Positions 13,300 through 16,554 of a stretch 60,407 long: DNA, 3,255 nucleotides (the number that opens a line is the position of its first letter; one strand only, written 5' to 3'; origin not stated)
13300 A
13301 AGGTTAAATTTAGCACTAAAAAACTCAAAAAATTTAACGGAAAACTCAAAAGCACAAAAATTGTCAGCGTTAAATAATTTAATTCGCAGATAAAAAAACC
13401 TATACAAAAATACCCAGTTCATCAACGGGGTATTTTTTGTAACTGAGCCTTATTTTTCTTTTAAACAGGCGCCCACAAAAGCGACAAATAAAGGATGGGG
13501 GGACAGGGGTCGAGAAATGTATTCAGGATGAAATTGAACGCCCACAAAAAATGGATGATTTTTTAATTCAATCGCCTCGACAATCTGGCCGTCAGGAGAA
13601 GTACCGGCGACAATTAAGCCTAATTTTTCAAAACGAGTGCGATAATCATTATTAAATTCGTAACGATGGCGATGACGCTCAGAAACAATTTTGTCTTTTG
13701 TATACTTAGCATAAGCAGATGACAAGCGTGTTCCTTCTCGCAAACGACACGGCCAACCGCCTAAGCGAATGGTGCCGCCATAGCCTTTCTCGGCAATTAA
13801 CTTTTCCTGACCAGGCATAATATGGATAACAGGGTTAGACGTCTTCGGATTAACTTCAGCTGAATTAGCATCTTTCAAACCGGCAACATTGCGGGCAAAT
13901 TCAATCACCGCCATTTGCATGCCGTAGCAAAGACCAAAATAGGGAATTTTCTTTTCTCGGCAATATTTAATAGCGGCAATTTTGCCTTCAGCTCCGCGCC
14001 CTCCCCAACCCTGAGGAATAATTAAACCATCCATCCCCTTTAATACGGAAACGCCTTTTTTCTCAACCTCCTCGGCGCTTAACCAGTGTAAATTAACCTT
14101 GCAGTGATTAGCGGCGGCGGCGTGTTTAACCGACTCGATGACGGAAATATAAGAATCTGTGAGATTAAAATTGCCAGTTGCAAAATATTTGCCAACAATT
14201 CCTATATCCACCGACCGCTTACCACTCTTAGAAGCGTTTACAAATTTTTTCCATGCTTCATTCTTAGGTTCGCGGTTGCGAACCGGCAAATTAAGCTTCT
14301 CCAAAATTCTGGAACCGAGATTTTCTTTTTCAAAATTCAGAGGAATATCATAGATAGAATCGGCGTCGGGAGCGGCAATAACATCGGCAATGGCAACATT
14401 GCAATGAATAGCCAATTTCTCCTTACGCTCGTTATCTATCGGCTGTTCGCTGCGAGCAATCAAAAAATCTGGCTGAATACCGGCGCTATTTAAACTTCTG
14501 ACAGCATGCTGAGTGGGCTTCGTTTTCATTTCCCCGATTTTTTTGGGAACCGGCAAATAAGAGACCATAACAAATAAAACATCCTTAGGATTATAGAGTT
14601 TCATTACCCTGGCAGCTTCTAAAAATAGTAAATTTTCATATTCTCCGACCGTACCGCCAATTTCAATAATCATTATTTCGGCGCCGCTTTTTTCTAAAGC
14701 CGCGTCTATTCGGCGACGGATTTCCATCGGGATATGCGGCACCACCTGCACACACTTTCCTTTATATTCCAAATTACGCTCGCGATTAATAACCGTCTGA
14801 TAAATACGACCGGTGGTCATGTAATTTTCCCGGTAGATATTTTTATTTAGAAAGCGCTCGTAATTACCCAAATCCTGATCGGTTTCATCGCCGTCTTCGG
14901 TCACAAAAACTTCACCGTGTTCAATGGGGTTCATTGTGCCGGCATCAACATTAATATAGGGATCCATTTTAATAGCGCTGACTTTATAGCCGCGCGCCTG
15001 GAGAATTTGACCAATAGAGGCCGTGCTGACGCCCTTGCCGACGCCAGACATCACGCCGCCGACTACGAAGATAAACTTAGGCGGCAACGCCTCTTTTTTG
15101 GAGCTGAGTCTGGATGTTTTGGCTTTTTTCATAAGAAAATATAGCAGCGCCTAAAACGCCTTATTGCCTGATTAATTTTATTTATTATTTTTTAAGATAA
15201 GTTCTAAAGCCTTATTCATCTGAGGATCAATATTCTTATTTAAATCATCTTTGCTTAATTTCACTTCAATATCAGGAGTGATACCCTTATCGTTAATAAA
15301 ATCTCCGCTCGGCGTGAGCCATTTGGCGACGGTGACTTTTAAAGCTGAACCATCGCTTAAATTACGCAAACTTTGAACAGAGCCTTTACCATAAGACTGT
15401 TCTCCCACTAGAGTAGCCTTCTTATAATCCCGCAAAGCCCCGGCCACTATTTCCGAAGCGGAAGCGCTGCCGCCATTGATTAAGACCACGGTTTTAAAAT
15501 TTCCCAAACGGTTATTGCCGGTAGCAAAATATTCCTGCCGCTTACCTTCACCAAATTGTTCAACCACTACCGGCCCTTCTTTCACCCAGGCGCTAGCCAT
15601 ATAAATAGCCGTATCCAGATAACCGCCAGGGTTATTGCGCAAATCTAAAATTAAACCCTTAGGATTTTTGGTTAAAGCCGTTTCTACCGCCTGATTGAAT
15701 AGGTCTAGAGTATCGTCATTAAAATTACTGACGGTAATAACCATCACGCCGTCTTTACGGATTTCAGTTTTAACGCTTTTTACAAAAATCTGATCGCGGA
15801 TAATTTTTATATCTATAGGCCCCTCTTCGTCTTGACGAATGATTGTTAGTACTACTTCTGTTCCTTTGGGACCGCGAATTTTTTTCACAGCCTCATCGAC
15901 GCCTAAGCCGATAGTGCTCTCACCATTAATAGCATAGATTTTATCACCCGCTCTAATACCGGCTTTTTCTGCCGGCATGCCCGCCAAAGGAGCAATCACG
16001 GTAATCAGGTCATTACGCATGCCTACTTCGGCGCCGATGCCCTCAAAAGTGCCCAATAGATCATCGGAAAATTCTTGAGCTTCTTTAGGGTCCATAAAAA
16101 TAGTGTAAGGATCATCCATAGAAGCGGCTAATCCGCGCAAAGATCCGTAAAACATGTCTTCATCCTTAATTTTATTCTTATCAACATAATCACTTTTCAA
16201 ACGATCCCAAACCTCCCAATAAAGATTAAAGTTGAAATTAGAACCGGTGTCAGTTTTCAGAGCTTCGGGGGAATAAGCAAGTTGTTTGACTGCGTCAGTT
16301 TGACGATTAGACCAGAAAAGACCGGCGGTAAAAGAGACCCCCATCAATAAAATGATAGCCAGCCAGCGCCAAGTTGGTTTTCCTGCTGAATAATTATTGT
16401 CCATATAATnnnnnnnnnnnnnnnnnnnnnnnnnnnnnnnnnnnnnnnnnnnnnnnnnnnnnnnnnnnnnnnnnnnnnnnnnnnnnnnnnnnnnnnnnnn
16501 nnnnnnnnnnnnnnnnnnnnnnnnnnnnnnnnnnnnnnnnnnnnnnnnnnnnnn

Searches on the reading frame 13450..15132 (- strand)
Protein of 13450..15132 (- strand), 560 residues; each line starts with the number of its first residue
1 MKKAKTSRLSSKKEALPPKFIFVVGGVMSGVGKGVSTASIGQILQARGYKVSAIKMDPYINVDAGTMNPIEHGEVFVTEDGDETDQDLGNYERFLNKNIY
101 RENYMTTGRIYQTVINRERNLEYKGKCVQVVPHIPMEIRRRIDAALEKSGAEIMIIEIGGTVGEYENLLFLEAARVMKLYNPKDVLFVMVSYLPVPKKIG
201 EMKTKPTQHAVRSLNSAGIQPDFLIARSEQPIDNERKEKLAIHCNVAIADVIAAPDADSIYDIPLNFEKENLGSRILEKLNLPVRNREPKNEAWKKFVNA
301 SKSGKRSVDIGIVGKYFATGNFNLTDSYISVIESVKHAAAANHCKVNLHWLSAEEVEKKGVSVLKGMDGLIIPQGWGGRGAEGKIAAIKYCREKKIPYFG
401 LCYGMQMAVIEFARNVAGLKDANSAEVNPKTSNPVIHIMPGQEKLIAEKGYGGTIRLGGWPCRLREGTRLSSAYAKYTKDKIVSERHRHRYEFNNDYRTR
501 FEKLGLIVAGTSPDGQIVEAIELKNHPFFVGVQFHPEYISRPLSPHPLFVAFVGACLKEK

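Call 9: search_protein_families(library=pfam, proteins=[window:13450-15132:-], max_evalue=0.001)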
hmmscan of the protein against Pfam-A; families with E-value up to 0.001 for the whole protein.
window:13450-15132:- (560 aa): 4 families
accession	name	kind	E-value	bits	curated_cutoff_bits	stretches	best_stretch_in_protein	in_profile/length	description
PF06418.20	CTP_synth_N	-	8.5e-109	363.4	26.1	1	19-282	1-265/265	CTP synthase N-terminus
PF00117.34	GATase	-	3.4e-37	128.4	22.8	1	324-553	2-188/190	Glutamine amidotransferase class-I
PF07722.19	Peptidase_C26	-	1e-08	35.7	20.5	1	385-537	95-219/219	Peptidase C26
PF01656.29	CbiA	-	1.9e-07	31.5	25.4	1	24-95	3-62/125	CobQ/CobB/MinD/ParA nucleotide binding domain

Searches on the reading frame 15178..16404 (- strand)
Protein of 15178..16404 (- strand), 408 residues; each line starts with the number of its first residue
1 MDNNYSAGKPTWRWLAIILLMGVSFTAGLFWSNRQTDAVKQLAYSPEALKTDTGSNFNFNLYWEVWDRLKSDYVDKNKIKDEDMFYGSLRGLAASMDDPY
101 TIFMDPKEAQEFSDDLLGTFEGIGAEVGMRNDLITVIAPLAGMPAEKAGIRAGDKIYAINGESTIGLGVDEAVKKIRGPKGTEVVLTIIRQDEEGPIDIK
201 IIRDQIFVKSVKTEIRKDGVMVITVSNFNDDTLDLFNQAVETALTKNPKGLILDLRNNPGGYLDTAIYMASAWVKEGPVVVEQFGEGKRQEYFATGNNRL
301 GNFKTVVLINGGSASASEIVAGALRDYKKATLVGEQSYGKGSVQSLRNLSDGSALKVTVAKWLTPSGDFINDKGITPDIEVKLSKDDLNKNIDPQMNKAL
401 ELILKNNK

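Call 9: search_protein_families(library=pfam, proteins=[window:15178-16404:-], max_evalue=0.001)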
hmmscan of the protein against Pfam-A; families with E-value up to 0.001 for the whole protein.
window:15178-16404:- (408 aa): 5 families
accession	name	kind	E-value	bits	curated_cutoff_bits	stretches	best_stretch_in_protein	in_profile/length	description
PF03572.23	Peptidase_S41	-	7.2e-51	172.5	24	1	221-381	3-165/165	Peptidase family S41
PF17820.7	PDZ_6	-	6.3e-14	51.9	27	1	138-190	4-54/54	PDZ domain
PF00595.29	PDZ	-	2e-12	47.7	23.2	1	121-188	10-80/81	PDZ domain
PF13180.12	PDZ_2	-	3.3e-08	34.1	27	1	123-200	3-79/80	PDZ domain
PF22694.1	CtpB_N-like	-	6.4e-05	23.8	27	1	57-106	36-83/85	Activating protease CtpB N-terminal domain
